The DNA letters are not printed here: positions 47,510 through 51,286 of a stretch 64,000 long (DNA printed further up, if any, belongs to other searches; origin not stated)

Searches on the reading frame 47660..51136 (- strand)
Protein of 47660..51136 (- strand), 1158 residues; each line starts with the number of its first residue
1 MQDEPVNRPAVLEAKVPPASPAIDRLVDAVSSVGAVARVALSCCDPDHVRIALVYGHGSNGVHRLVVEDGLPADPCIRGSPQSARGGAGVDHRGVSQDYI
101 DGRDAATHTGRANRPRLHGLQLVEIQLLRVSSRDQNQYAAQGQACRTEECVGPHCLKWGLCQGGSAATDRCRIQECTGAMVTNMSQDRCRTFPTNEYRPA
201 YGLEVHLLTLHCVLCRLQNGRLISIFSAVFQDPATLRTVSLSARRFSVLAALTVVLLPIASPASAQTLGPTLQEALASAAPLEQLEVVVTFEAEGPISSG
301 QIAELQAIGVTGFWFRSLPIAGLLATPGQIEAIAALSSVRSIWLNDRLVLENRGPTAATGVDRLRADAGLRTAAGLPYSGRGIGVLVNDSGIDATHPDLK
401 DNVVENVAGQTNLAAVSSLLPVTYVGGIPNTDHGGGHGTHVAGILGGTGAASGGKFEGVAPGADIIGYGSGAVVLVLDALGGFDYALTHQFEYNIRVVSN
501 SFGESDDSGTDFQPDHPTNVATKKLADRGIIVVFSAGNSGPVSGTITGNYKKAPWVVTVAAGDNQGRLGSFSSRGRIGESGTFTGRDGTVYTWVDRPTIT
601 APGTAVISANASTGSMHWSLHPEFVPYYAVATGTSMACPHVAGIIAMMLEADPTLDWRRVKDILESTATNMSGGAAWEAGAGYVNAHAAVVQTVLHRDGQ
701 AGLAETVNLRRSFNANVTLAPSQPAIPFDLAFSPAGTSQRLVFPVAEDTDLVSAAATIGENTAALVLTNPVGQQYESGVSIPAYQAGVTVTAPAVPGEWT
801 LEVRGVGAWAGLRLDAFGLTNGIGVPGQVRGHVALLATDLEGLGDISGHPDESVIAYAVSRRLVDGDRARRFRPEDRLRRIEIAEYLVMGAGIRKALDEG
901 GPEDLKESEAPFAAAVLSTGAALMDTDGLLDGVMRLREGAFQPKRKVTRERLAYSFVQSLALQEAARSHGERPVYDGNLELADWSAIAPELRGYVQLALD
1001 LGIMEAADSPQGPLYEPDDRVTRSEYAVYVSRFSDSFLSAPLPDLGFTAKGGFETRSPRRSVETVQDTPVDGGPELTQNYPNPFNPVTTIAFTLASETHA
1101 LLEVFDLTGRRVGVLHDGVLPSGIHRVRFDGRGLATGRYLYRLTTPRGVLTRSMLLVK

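Call 65: search_protein_families(library=pfam, proteins=[window:47660-51136:-], max_evalue=0.00001)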
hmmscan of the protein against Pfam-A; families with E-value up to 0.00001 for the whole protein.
window:47660-51136:- (1158 aa): 2 families
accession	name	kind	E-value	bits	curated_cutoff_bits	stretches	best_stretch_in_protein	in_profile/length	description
PF00082.27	Peptidase_S8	-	4e-39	135.1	21.8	1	380-682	1-286/288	Subtilase family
PF00395.25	SLH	-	7e-09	36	20.8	0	845-884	4-44/44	S-layer homology domain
